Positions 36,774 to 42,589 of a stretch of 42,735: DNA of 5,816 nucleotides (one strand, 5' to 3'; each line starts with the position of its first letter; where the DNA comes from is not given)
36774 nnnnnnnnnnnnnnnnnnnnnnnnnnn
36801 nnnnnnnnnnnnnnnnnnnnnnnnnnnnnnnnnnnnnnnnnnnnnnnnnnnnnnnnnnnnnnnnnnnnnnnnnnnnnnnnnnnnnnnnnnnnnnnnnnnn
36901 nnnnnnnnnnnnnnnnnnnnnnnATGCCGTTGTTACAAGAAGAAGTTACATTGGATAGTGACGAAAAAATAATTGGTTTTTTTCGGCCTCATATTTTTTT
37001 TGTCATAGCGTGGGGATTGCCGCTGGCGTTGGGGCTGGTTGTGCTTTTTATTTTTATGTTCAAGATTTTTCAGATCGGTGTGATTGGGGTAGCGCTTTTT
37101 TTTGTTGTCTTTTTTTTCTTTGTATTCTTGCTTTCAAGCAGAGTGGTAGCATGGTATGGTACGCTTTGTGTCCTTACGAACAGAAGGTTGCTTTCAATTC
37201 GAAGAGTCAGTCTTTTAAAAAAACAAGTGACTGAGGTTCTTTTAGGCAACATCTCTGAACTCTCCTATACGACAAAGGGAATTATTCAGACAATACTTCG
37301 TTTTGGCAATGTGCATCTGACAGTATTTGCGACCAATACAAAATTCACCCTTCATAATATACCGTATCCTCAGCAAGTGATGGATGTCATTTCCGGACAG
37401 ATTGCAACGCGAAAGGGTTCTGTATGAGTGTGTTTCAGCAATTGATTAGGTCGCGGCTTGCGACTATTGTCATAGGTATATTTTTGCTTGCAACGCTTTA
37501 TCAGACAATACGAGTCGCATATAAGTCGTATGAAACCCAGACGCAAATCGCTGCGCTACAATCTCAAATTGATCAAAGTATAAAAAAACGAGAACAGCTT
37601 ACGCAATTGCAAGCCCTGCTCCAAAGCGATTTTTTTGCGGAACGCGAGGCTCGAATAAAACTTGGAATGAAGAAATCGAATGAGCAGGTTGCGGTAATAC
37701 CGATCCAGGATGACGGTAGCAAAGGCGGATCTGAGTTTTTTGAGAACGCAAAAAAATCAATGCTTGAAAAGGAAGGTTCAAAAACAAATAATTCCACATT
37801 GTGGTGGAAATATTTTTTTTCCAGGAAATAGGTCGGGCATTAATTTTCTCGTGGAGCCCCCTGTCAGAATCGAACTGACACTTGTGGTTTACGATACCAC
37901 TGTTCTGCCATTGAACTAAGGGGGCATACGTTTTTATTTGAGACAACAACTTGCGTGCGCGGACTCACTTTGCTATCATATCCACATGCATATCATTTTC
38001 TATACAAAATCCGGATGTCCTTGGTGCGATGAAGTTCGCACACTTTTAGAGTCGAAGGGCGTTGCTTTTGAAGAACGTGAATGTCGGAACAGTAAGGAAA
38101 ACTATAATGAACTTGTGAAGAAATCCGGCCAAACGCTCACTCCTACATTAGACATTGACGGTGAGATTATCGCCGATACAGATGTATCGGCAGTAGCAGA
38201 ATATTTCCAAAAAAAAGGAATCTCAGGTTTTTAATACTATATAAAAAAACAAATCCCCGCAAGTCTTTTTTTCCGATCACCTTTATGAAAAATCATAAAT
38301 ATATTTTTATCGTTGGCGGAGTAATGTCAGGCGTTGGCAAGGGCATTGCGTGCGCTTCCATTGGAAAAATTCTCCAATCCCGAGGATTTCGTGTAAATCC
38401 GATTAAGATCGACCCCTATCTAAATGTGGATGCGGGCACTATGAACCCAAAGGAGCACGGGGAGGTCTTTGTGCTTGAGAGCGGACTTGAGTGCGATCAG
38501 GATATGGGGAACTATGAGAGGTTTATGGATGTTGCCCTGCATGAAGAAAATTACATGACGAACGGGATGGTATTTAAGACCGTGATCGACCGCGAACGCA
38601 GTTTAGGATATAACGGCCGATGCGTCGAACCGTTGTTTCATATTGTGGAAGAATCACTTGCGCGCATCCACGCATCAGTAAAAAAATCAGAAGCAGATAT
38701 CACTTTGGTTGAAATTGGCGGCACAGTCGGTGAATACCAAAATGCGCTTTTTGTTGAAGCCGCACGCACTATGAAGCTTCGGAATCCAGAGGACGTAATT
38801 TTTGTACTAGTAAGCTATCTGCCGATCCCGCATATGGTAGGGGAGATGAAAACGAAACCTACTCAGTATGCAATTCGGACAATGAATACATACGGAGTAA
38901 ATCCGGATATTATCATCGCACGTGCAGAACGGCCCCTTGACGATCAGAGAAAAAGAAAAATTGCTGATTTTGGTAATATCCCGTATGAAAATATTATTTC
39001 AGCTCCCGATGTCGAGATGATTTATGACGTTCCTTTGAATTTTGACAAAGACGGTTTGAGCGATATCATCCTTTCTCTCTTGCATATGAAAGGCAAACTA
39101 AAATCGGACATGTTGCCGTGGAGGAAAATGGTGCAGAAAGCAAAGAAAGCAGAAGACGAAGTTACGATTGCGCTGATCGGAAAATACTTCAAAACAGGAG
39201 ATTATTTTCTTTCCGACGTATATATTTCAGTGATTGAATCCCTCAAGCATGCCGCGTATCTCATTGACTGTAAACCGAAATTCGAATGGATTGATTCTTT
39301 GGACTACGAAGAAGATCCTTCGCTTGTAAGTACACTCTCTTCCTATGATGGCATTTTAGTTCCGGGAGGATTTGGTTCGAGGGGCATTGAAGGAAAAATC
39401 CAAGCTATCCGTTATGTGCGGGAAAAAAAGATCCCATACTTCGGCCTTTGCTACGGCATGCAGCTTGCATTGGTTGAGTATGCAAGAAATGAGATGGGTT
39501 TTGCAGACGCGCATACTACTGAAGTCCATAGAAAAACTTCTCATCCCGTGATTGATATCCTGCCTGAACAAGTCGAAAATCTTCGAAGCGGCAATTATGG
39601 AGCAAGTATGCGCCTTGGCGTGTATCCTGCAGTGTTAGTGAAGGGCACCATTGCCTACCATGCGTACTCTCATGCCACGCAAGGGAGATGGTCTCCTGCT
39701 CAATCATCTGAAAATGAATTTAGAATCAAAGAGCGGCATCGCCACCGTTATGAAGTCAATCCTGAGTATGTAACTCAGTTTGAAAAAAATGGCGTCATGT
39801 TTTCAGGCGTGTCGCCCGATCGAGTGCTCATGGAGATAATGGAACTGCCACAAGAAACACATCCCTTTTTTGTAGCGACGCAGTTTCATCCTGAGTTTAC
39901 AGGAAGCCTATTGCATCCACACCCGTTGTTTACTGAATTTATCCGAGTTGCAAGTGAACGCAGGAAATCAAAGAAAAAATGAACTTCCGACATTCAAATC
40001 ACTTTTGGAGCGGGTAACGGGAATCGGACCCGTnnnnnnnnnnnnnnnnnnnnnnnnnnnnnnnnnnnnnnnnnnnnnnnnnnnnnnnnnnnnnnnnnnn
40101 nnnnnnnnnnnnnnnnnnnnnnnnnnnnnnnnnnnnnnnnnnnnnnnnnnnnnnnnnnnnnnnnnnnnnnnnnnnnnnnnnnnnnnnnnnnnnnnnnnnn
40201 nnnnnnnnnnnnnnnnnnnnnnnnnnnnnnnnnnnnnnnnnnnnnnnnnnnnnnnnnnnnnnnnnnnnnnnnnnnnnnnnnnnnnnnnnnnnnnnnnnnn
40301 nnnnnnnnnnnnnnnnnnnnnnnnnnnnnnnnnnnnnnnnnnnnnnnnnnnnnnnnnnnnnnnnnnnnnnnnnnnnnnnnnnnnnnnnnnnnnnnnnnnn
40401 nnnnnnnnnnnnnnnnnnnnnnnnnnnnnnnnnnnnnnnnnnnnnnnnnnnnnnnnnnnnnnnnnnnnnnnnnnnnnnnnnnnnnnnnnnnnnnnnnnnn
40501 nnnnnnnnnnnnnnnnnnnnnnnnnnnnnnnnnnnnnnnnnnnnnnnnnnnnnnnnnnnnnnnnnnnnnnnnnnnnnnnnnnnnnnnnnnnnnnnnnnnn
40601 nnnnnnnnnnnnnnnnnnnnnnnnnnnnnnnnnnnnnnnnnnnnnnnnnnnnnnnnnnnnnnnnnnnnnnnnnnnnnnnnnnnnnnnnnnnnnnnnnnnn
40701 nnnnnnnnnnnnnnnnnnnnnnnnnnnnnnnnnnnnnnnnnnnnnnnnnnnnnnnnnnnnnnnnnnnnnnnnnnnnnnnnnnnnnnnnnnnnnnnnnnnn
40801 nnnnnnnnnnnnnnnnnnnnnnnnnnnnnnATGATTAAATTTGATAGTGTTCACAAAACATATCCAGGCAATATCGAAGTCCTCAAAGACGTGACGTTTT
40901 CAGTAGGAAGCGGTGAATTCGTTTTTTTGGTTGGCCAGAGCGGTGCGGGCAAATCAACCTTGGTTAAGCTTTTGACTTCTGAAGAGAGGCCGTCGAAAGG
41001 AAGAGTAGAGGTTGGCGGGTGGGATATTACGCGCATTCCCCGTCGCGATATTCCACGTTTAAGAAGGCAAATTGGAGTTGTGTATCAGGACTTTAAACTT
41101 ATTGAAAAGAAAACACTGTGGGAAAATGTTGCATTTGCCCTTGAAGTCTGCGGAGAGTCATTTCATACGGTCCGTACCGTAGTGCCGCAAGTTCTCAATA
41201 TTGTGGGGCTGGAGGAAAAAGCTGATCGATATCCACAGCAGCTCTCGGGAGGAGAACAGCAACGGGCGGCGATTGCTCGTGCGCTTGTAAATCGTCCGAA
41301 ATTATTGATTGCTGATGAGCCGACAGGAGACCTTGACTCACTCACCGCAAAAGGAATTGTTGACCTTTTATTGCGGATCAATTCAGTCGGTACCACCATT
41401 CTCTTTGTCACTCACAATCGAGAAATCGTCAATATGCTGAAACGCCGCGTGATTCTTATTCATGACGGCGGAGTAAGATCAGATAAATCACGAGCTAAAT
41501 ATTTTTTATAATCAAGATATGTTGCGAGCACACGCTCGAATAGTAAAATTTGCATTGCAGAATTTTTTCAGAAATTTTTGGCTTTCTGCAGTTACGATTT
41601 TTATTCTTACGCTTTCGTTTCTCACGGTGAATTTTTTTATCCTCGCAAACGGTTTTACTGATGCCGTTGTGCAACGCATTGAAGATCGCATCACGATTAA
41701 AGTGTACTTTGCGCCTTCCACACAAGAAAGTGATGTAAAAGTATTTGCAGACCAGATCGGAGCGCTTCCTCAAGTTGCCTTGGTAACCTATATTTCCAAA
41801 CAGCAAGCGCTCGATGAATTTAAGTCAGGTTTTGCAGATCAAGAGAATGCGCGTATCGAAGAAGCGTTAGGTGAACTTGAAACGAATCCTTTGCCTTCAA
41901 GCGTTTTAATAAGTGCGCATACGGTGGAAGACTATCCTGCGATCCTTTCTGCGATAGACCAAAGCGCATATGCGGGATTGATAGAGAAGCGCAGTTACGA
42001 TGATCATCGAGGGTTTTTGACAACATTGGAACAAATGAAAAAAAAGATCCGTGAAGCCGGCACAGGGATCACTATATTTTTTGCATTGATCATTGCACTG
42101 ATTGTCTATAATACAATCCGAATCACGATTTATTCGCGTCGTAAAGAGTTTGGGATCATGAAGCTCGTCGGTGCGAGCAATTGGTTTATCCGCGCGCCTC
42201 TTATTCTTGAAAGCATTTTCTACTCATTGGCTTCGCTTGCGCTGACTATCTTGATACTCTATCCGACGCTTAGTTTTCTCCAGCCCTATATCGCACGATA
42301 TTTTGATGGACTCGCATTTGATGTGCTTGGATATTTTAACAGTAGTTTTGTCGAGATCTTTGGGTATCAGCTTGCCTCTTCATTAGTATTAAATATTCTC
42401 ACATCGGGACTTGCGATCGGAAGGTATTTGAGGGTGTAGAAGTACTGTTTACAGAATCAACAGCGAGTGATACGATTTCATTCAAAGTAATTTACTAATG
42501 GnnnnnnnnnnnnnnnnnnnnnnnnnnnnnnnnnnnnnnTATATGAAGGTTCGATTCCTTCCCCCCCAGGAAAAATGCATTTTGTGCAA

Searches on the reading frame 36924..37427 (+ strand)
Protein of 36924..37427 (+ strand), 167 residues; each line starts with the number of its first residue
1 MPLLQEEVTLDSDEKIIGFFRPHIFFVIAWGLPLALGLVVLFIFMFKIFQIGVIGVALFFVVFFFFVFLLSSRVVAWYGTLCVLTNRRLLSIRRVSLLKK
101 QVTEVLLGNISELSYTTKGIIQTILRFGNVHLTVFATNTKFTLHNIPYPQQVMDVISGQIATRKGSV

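Call 13: find_encoding_contigs(protein=window:36924-37427:+, flank=3000, max_places=10)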
Protein window:36924-37427:+ (167 aa): no gene with exactly this product is on record in the collection.

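Call 42: search_protein_families(library=pfam, proteins=[window:36924-37427:+], max_evalue=0.001)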
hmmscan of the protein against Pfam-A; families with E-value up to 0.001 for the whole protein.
window:36924-37427:+ (167 aa): 1 family
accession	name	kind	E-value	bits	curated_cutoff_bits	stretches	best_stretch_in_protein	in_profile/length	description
PF03703.20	bPH_2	-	0.00085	20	22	0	77-154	1-76/78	Bacterial PH domain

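Call 43: find_homologous_proteins(query=window:36924-37427:+, max_evalue=1e-15)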
Query window:36924-37427:+ (167 aa): 11 proteins with E <= 1e-15 among 149 candidates.
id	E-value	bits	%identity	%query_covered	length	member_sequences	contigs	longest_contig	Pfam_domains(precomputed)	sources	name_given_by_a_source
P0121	2.2e-100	351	100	100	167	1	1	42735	-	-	-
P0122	5.4e-90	317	90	100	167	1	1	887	-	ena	-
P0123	1.6e-80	287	80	100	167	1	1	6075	-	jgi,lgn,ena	-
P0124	2.2e-78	280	76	99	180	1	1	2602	-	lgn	-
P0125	2.9e-71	257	71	100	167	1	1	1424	-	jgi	jgi:hypothetical protein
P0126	5.1e-68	246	66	98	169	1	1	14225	-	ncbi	-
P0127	6.1e-61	223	62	99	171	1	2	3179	-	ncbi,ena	-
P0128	1.3e-58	215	60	100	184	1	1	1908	-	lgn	-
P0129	8.2e-58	213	60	99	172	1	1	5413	-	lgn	-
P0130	2.0e-47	179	51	98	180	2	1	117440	-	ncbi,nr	ncbi:PH domain-containing protein [Candidatus Uhrbacteria bacterium]|nr:PH domain-containing protein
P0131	3.6e-41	159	48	98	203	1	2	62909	PF03703.21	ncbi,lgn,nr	ncbi:PH domain-containing protein [Candidatus Uhrbacteria bacterium]|nr:PH domain-containing protein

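Call 44: find_encoding_contigs(protein=P0123, flank=2500, max_places=2)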
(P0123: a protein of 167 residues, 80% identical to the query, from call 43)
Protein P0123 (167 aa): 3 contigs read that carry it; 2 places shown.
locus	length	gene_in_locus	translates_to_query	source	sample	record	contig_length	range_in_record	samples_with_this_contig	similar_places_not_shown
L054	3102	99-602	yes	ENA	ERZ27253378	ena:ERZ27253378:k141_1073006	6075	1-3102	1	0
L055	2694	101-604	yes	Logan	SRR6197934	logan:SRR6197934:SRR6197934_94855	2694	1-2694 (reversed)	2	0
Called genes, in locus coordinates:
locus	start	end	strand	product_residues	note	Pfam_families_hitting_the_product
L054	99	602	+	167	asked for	-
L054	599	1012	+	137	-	PF04977:DivIC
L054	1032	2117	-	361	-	PF01757:Acyl_transf_3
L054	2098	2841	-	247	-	PF00657:Lipase_GDSL, PF13472:Lipase_GDSL_2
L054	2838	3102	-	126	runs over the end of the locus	-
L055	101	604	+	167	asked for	-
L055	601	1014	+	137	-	PF04977:DivIC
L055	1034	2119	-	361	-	PF01757:Acyl_transf_3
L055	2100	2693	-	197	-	?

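Call 45: find_encoding_contigs(protein=P0126, flank=2500, max_places=2)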
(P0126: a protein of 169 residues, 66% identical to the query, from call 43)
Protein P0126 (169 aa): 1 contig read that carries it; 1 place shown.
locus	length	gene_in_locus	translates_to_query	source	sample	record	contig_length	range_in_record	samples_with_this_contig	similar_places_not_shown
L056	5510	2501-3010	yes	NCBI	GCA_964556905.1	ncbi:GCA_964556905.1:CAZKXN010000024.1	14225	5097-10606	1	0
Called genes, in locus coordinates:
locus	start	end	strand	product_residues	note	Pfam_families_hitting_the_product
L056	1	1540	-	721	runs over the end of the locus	-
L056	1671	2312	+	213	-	-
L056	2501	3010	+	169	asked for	-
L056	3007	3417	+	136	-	PF04977:DivIC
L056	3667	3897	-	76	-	PF18926:DUF5676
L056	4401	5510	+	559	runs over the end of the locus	PF01656:CbiA (weak), PF06418:CTP_synth_N, PF00117:GATase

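Call 46: find_encoding_contigs(protein=P0124, flank=2500, max_places=2)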
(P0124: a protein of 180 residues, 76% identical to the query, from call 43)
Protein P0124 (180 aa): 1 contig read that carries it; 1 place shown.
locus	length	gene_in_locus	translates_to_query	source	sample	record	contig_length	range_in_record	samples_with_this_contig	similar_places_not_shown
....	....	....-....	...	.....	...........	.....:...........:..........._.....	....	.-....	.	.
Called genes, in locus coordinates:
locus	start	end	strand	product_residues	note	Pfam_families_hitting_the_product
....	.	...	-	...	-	?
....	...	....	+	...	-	-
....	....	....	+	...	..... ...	-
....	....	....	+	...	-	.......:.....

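Call 68: find_encoding_contigs(protein=P0122, flank=1000, max_places=2)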
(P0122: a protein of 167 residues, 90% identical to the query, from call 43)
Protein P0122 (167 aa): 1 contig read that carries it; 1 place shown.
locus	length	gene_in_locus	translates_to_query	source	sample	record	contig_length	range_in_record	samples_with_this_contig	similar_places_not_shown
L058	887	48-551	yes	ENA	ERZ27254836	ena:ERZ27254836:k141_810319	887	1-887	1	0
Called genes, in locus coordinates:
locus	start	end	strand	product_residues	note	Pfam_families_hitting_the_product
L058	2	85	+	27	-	?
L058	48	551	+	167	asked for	-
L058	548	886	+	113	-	?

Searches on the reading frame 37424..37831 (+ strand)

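Call 42: search_protein_families(library=pfam, proteins=[window:37424-37831:+], max_evalue=0.001)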
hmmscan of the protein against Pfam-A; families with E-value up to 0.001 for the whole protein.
window:37424-37831:+ (135 aa): 2 families
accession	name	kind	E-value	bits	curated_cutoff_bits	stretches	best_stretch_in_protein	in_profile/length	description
PF04977.20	DivIC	-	3.3e-10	40.1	28.9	1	20-93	4-78/80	Septum formation initiator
PF16516.10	CC2-LZ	-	4.2e-05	24.3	35.3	1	23-87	17-85/100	Leucine zipper of domain CC2 of NEMO, NF-kappa-B essential modulator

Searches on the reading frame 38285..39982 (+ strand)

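Call 42: search_protein_families(library=pfam, proteins=[window:38285-39982:+], max_evalue=0.001)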
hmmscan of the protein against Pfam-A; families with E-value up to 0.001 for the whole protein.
window:38285-39982:+ (565 aa): 3 families
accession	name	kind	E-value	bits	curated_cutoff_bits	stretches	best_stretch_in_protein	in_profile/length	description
PF06418.20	CTP_synth_N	-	1.4e-95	320.1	26.1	1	5-268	1-265/265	CTP synthase N-terminus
PF00117.34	GATase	-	8.2e-36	123.9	22.8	1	309-554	2-189/190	Glutamine amidotransferase class-I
PF01656.29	CbiA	-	1.1e-05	25.9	25.4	1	10-109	3-54/125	CobQ/CobB/MinD/ParA nucleotide binding domain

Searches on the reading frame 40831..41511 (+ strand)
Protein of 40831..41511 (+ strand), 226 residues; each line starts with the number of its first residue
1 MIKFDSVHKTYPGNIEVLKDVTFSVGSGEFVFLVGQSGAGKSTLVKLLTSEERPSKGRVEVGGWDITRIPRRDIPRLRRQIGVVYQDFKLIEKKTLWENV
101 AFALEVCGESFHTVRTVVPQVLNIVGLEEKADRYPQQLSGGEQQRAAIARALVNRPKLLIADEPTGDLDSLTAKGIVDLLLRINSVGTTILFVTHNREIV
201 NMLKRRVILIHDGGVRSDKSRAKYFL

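Call 82: search_protein_families(library=pfam, proteins=[window:40831-41511:+], max_evalue=0.00001)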
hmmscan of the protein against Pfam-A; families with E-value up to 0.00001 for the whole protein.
window:40831-41511:+ (226 aa): 3 families
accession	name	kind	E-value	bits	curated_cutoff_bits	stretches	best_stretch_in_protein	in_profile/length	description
PF00005.33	ABC_tran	-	1.1e-36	126.9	25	1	18-165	1-136/137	ABC transporter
PF13304.12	AAA_21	-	1.5e-06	29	27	0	130-200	230-303/304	AAA domain, putative AbiEii toxin, Type IV TA system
PF13401.12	AAA_22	-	2.6e-06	28.2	27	1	29-196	6-124/130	AAA domain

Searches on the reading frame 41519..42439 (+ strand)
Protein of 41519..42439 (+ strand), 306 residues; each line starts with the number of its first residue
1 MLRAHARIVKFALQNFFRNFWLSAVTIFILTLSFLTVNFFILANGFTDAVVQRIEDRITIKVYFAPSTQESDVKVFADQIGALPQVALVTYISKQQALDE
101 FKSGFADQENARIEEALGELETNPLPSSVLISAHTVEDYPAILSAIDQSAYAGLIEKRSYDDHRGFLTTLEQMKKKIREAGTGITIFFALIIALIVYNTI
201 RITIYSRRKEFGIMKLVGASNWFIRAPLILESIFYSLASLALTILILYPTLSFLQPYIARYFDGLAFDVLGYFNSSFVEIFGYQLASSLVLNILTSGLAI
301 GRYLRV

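Call 82: search_protein_families(library=pfam, proteins=[window:41519-42439:+], max_evalue=0.00001)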
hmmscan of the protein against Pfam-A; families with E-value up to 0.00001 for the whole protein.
window:41519-42439:+ (306 aa): 2 families
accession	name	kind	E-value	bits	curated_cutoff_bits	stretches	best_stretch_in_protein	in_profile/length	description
PF18075.7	FtsX_ECD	-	2.8e-14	53.9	23.5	1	59-148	2-89/96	FtsX extracellular domain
PF02687.27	FtsX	-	6e-13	49.3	25.5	1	184-281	3-97/120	FtsX-like permease C-terminal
